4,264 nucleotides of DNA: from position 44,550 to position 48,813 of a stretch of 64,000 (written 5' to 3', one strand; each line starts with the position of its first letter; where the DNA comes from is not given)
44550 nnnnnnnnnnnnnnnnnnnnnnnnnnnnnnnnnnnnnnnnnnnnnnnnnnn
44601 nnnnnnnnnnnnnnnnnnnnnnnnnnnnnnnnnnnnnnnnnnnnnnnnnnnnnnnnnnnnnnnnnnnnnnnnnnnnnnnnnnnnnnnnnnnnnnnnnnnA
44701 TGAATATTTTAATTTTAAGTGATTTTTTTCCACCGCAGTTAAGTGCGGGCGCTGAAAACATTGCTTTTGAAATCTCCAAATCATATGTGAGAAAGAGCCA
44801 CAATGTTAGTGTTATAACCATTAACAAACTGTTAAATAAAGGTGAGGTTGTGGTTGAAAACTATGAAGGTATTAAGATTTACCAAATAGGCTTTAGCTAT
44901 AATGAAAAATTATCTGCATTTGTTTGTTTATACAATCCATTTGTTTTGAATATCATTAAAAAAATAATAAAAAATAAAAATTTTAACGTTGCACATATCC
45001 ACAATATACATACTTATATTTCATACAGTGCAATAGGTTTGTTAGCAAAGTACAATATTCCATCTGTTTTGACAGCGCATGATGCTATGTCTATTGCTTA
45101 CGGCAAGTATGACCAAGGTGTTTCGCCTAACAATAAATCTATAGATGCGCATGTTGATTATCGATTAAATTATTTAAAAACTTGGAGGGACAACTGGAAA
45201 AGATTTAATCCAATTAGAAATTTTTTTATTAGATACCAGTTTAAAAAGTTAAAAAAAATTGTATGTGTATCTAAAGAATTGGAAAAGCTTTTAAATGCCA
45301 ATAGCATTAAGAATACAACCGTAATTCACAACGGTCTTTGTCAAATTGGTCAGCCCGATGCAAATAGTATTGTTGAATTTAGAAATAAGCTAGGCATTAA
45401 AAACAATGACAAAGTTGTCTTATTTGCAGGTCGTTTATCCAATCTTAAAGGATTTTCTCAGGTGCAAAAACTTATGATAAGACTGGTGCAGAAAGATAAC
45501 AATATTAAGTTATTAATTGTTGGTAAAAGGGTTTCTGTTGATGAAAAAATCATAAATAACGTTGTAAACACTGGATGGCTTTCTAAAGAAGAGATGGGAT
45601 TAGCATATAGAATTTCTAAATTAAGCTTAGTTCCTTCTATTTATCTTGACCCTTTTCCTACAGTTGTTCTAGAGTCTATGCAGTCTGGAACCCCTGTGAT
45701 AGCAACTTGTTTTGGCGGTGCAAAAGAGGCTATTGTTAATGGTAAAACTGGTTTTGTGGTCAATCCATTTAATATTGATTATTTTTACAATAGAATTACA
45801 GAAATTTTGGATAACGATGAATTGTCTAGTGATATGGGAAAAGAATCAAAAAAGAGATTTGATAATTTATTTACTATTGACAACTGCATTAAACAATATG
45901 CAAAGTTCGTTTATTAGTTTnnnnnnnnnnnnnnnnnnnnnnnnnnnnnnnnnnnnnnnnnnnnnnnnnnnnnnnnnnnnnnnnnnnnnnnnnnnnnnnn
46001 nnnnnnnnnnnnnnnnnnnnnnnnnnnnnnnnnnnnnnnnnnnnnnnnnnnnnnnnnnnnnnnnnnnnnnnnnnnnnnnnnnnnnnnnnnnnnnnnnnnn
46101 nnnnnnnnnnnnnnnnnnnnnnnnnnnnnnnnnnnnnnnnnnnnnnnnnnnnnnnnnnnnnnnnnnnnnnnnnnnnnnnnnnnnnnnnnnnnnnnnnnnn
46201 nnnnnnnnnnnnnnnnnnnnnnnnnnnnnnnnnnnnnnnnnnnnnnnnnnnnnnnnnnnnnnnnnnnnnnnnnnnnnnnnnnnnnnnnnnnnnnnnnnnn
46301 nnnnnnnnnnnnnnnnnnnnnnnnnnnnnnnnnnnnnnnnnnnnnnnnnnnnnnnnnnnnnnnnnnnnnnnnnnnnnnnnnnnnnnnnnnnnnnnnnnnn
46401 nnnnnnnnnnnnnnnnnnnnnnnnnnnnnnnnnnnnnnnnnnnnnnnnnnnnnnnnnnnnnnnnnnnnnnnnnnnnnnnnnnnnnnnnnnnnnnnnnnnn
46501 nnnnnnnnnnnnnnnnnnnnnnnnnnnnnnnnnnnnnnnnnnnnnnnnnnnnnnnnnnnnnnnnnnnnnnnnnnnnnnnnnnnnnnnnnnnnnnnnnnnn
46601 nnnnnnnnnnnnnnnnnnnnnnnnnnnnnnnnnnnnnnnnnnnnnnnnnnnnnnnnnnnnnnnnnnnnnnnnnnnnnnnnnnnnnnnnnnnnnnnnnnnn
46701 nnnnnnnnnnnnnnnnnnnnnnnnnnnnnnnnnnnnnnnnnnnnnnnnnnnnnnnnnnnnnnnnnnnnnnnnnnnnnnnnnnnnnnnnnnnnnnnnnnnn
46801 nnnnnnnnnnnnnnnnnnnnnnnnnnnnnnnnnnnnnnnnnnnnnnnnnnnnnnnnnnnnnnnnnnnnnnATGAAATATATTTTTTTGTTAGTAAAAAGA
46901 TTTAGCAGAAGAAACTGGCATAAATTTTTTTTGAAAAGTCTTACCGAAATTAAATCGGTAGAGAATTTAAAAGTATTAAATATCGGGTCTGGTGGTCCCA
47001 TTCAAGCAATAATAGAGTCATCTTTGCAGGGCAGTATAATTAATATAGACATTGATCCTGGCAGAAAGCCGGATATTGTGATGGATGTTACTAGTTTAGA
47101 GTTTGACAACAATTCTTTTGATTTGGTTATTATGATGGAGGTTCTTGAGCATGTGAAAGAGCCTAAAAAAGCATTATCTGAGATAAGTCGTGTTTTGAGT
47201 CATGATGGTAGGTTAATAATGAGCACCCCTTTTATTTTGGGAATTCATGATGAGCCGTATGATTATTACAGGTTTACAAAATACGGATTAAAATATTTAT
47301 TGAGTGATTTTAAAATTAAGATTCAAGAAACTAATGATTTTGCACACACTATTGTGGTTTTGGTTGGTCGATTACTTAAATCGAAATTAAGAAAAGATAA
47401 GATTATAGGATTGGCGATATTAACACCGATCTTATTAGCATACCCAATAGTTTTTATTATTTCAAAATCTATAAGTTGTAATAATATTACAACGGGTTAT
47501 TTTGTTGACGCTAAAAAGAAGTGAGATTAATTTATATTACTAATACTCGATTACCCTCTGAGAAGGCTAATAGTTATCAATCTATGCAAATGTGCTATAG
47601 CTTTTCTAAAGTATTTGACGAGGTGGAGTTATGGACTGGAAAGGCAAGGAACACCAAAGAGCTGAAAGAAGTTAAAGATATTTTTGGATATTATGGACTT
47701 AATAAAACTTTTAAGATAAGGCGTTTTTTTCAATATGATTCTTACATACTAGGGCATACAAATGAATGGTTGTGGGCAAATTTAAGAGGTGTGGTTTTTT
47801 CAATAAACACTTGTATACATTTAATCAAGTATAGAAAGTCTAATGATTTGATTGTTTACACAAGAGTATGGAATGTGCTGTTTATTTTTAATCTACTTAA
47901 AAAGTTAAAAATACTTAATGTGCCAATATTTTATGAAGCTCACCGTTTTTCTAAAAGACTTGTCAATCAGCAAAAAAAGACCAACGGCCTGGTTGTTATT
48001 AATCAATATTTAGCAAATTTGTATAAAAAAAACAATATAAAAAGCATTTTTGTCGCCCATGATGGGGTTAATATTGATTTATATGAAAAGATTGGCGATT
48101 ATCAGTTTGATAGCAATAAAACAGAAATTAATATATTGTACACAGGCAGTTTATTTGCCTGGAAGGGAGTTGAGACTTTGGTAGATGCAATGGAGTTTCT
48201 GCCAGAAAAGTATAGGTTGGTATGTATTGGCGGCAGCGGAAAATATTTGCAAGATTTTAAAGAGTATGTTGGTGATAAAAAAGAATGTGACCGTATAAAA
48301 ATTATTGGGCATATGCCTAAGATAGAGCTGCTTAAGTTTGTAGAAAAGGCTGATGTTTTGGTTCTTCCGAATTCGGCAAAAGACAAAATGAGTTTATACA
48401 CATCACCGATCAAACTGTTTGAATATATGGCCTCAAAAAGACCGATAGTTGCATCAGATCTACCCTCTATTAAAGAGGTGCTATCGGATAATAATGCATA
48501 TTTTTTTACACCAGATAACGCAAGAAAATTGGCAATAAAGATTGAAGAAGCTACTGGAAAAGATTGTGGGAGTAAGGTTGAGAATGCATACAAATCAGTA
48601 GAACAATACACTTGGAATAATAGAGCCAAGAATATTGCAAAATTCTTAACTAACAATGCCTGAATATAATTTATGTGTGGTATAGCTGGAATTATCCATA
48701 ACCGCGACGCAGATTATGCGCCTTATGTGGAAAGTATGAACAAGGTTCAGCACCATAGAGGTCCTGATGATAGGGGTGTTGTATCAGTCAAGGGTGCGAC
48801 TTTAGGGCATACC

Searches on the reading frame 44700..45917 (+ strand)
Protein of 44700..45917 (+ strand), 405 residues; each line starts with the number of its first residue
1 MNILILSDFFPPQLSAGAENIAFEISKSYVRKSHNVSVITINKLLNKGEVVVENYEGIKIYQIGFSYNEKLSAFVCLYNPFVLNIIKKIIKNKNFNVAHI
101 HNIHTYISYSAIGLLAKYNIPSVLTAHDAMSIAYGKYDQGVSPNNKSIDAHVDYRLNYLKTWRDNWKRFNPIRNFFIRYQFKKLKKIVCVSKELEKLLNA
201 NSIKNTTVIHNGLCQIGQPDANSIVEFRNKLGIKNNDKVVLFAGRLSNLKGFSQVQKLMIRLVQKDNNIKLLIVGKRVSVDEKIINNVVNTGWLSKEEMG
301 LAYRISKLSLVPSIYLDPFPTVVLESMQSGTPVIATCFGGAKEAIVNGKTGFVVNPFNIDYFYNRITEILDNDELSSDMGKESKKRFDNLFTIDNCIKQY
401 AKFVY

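Call 18: search_protein_families(library=pfam, proteins=[window:44700-45917:+], max_evalue=0.001)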
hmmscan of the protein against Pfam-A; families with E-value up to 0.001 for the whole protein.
window:44700-45917:+ (405 aa): 4 families
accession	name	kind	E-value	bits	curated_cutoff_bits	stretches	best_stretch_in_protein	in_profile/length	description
PF00534.26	Glycos_transf_1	-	2.1e-34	119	26.4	1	226-386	4-172/172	Glycosyl transferases group 1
PF13692.12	Glyco_trans_1_4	-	4.8e-23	82.4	27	1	238-372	2-142/142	Glycosyl transferases group 1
PF13439.12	Glyco_transf_4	-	5.2e-15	56.3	28.5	1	17-212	3-165/170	Glycosyltransferase Family 4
PF13524.12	Glyco_trans_1_2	-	0.00078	19.8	25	0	258-400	4-142/144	Glycosyl transferase-like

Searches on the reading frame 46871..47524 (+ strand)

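Call 62: search_protein_families(library=pfam, proteins=[window:46871-47524:+], max_evalue=0.001)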
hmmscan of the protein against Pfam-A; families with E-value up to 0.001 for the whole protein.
window:46871-47524:+ (217 aa): 6 families
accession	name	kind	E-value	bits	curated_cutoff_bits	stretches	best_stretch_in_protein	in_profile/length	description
PF08241.18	Methyltransf_11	-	1.4e-14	54.9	21.2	1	54-117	19-95/95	Methyltransferase domain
PF13489.12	Methyltransf_23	-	1.4e-09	38.3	27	1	30-121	21-120/164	Methyltransferase domain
PF13847.12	Methyltransf_31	-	2.4e-09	37.5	27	1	71-121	61-113/145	Methyltransferase domain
PF13649.12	Methyltransf_25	-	4.7e-08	34.1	27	1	70-113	52-97/97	Methyltransferase domain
PF08242.18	Methyltransf_12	-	1.5e-07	32.4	30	1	77-115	57-98/98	Methyltransferase domain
PF08003.17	Methyltransf_9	-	0.00022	20.7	23.8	1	71-124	172-224/315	Protein of unknown function (DUF1698)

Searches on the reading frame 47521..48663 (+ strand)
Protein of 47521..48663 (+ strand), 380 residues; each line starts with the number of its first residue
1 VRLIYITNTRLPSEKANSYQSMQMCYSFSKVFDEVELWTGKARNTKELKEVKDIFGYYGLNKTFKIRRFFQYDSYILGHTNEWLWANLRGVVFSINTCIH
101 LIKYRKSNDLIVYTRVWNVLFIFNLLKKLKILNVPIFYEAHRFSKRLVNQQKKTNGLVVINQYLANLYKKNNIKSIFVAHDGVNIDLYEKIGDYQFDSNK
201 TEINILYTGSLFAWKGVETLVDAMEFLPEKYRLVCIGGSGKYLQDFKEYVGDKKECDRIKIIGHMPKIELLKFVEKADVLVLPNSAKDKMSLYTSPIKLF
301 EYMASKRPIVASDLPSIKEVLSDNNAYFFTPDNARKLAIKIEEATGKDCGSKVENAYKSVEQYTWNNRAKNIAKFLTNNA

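Call 18: search_protein_families(library=pfam, proteins=[window:47521-48663:+], max_evalue=0.001)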
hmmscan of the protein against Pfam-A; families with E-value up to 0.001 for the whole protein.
window:47521-48663:+ (380 aa): 3 families
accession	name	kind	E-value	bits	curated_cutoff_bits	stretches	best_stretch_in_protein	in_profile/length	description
PF13692.12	Glyco_trans_1_4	-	4.7e-19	69.5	27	1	204-343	3-138/142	Glycosyl transferases group 1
PF00534.26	Glycos_transf_1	-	2e-18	66.9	26.4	1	197-344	10-155/172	Glycosyl transferases group 1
PF13524.12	Glyco_trans_1_2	-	2.1e-07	31.4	25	1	229-372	13-142/144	Glycosyl transferase-like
